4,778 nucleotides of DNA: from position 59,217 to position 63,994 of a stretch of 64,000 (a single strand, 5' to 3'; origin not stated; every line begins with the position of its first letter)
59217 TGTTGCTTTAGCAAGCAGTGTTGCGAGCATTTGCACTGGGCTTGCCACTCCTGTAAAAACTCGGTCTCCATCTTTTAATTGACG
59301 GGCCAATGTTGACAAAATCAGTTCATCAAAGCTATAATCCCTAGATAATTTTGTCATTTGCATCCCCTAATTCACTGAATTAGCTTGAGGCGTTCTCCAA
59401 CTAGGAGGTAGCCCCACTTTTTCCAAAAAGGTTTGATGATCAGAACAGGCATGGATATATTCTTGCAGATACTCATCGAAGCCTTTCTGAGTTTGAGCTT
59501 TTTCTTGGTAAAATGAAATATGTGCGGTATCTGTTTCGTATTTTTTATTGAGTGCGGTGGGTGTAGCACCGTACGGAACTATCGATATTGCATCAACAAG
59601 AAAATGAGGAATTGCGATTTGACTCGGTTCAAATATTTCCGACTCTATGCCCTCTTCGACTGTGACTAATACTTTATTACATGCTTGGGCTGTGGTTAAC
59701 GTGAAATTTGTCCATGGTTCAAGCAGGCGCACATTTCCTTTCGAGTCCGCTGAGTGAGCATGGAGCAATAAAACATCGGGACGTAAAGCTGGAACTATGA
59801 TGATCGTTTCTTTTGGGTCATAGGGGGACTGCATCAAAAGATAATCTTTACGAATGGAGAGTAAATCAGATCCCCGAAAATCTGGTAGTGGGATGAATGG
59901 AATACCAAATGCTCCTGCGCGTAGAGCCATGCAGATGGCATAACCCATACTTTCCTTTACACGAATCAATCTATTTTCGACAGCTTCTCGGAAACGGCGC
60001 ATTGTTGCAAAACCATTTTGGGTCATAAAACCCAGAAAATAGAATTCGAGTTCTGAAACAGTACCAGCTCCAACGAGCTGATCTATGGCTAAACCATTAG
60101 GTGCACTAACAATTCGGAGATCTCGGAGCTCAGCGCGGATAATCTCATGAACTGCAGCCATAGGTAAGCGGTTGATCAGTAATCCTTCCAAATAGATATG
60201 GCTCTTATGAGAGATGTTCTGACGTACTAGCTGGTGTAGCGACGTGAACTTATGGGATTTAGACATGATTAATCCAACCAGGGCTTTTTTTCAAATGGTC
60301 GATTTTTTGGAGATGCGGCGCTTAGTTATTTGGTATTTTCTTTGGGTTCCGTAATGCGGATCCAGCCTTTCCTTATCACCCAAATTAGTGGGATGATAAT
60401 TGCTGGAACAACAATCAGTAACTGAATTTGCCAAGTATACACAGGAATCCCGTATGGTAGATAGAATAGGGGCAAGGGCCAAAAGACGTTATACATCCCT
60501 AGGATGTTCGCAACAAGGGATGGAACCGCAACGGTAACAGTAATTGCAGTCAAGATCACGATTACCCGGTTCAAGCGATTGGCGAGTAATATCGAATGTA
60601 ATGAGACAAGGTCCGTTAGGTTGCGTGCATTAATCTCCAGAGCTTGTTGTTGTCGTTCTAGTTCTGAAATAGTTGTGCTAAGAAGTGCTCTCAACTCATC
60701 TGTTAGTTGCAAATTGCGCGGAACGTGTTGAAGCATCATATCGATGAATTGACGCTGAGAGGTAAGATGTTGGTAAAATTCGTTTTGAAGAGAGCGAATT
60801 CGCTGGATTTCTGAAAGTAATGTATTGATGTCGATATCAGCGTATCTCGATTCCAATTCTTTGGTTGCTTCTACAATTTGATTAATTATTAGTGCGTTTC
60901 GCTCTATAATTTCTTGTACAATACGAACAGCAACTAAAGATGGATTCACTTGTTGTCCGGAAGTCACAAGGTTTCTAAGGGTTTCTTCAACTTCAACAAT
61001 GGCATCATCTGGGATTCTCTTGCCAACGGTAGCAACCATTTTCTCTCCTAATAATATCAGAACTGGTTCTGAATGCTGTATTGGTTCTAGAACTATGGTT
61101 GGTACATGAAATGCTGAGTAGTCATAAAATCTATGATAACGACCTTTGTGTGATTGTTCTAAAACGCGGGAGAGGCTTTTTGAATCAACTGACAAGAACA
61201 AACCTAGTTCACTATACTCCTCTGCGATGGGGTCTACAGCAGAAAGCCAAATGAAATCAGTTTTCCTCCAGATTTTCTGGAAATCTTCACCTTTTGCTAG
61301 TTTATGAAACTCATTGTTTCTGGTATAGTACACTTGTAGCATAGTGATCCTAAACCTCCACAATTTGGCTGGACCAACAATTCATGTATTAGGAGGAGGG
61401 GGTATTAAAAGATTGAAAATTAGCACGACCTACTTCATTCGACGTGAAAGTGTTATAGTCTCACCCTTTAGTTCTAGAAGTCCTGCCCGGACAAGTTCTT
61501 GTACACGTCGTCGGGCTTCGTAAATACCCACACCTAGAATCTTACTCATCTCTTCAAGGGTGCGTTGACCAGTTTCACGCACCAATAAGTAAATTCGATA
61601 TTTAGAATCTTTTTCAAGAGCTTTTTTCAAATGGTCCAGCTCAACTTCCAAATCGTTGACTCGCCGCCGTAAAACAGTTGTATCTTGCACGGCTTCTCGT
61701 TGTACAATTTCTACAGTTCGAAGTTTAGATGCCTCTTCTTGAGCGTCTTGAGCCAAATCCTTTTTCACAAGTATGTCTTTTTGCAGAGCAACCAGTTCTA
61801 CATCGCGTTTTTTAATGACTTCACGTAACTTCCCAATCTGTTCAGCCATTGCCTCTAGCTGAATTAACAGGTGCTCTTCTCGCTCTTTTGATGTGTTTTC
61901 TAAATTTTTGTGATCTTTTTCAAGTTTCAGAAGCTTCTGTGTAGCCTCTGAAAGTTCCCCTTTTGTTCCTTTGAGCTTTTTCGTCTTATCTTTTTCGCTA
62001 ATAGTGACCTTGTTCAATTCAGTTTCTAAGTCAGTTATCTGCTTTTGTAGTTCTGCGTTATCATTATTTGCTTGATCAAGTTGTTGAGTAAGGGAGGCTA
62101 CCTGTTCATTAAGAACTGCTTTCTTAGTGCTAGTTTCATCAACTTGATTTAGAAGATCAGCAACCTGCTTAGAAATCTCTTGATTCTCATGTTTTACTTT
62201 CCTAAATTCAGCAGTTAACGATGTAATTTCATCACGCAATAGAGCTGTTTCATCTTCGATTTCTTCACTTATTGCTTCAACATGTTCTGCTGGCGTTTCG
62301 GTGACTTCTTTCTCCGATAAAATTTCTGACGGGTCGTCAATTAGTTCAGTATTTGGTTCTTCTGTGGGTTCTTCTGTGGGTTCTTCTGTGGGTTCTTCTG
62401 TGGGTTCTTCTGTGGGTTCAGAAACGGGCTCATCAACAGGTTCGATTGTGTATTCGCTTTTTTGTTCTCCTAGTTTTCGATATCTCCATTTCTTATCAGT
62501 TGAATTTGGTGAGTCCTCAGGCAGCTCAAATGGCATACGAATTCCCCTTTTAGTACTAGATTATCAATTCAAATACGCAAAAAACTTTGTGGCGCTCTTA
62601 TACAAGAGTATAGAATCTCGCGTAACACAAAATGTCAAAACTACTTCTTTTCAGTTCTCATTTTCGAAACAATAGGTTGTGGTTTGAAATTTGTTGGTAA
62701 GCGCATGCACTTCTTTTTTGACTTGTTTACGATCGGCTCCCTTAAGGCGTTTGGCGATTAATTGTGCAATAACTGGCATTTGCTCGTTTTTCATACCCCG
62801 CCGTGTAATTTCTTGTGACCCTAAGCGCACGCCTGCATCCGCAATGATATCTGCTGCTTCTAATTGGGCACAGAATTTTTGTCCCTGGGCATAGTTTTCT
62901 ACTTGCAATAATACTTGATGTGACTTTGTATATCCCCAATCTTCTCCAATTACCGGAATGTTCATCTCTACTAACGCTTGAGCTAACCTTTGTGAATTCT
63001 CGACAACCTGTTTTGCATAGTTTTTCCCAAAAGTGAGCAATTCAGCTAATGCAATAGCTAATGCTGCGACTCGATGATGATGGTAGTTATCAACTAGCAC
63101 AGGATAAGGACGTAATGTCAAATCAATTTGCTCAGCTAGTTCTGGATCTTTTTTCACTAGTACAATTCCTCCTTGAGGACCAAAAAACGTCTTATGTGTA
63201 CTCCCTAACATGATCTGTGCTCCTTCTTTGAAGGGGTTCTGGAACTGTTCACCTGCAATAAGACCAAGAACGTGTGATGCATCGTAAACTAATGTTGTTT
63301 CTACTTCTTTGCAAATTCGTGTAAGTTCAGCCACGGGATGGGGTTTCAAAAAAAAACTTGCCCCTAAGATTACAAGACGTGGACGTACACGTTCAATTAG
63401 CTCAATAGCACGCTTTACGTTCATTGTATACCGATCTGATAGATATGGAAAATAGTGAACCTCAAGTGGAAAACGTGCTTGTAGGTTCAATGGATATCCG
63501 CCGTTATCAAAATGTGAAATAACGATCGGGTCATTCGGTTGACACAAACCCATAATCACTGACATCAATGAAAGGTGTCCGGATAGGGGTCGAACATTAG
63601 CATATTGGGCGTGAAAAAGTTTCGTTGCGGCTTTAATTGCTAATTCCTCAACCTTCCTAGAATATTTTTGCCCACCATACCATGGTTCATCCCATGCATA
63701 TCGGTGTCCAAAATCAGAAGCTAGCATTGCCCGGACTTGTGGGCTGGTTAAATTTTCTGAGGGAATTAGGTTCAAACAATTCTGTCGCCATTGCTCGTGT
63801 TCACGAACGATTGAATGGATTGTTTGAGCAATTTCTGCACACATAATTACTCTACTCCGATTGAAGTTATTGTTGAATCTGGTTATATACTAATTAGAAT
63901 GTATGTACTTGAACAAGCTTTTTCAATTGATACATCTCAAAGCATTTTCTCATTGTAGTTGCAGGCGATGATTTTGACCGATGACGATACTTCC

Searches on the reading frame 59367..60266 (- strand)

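Call 68: search_protein_families(library=pfam, proteins=[window:59367-60266:-], max_evalue=0.0001)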
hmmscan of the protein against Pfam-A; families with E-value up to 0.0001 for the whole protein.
window:59367-60266:- (299 aa): 1 family
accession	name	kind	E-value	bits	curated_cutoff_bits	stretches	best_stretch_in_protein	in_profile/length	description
PF01144.29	CoA_trans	-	1.5e-16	60.9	23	1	9-227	3-214/217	Coenzyme A transferase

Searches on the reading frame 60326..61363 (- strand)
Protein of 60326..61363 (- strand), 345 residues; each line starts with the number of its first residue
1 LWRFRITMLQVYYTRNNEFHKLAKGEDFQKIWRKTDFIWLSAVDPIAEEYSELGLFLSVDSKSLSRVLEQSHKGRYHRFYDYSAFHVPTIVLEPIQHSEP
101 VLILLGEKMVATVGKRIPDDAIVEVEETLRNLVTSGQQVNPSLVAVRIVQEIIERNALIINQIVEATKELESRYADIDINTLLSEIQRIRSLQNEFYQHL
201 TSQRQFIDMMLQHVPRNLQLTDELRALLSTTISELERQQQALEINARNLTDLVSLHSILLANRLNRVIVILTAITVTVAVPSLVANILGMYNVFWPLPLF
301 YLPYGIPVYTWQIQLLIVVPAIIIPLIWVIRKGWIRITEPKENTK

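Call 68: search_protein_families(library=pfam, proteins=[window:60326-61363:-], max_evalue=0.0001)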
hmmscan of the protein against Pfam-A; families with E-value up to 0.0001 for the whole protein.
window:60326-61363:- (345 aa): 1 family
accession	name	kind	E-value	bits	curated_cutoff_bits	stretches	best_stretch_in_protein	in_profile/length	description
PF01544.23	CorA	-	1.6e-27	97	27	1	36-331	3-292/292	CorA-like Mg2+ transporter protein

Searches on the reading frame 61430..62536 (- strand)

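Call 68: search_protein_families(library=pfam, proteins=[window:61430-62536:-], max_evalue=0.0001)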
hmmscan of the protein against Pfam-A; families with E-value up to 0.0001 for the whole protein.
window:61430-62536:- (368 aa): 2 families
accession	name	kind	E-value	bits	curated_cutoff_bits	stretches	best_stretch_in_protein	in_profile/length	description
PF04886.17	PT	-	1.4e-06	28.2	26.2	1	33-62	2-31/36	PT disordered repeat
PF12840.13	HTH_20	-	3.2e-05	24.2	27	1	312-356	6-50/51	Helix-turn-helix domain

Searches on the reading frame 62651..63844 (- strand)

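Call 68: search_protein_families(library=pfam, proteins=[window:62651-63844:-], max_evalue=0.0001)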
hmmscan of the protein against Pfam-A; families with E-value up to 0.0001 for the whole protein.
window:62651-63844:- (397 aa): 2 families
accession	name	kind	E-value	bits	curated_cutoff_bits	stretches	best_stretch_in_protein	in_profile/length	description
PF00464.25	SHMT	-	4.1e-43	147.9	27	1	7-363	6-399/399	Serine hydroxymethyltransferase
PF00155.27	Aminotran_1_2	-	6.8e-06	25.9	19.7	1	71-303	49-302/361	Aminotransferase class I and II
